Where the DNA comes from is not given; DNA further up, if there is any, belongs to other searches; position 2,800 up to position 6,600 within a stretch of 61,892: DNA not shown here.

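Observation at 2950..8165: BNR propeller fused to an exported FAD oxidoreductase, plus a stand-alone paralog: a candidate uncharacterised redox step on sialoglycans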

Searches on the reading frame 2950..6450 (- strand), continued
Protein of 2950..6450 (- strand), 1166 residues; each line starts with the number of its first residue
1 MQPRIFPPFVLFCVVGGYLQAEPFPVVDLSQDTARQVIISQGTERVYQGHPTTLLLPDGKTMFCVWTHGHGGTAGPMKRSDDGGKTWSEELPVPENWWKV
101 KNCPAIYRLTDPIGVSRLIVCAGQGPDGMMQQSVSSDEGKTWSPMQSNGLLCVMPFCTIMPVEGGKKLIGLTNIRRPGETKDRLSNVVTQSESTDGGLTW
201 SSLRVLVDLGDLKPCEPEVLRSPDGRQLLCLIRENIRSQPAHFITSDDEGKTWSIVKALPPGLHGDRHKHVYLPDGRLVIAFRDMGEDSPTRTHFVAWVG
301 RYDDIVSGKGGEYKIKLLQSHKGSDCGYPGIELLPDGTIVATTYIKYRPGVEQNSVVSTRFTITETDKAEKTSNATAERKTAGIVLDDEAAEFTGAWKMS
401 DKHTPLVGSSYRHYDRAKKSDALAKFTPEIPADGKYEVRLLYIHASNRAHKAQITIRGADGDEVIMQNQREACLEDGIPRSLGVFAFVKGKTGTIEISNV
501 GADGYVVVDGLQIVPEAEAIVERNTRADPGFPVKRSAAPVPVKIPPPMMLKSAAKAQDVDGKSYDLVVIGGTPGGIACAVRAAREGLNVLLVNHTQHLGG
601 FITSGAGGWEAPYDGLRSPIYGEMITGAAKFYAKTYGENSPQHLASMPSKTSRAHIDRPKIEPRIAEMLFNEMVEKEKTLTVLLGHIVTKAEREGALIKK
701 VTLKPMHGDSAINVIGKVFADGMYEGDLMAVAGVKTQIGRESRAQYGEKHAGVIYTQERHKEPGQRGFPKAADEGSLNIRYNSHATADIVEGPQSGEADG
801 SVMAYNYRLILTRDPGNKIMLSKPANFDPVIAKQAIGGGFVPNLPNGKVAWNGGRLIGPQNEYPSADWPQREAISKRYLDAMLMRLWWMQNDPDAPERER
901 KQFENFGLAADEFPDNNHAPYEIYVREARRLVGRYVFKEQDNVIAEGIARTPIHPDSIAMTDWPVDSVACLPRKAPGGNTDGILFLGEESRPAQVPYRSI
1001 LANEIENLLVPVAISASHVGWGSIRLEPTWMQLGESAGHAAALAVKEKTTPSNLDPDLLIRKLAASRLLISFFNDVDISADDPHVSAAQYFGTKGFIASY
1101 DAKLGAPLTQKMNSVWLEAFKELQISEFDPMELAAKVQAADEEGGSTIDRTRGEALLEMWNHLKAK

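Call 92: search_protein_families(library=pfam, alignment_id=A5, max_evalue=0.00001)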
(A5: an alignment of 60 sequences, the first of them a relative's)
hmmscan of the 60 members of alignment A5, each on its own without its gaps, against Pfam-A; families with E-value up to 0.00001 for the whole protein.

A. member 1, P0255 (709 aa): 3 families
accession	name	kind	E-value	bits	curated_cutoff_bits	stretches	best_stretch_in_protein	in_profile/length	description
PF07470.19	Glyco_hydro_88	-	1.2e-73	248.6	26.6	1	387-706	20-351/352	Glycosyl Hydrolase Family 88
PF13088.12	BNR_2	-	1.1e-13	51.6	31.4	1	104-257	54-202/277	BNR repeat-like domain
PF02012.26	BNR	-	3.7e-07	29.6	27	0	245-254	2-11/12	BNR/Asp-box repeat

B. families by the number of members that match (of 60 scanned): 31 families (the first 25 are shown)
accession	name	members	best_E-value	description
PF13088.12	BNR_2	60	3.6e-60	BNR repeat-like domain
PF02012.26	BNR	43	2.7e-19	BNR/Asp-box repeat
PF15902.12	Sortilin-Vps10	8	2.9e-12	Sortilin, neurotensin receptor 3,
PF13859.12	BNR_3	7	1.6e-32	BNR repeat-like domain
PF24316.1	Tli3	7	1.9e-14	T6SS Tli3 immunity protein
PF13472.12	Lipase_GDSL_2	5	1.9e-35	GDSL-like Lipase/Acylhydrolase family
PF00657.28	Lipase_GDSL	4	3.1e-21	GDSL-like Lipase/Acylhydrolase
PF06439.18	3keto-disac_hyd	2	8.8e-40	3-keto-disaccharide hydrolase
PF13385.13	Laminin_G_3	2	8e-18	Concanavalin A-like lectin/glucanases superfamily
PF21471.3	Reelin_subrepeat-B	2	1.9e-14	Reelin subrepeat B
PF00326.27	Peptidase_S9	2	2.5e-14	Prolyl oligopeptidase family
PF07470.19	Glyco_hydro_88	1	1.2e-73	Glycosyl Hydrolase Family 88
PF00884.28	Sulfatase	1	1.1e-52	Sulfatase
PF13360.13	PQQ_2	1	1.4e-30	Outer membrane protein assembly factor BamB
PF01120.23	Alpha_L_fucos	1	1.9e-28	Alpha-L-fucosidase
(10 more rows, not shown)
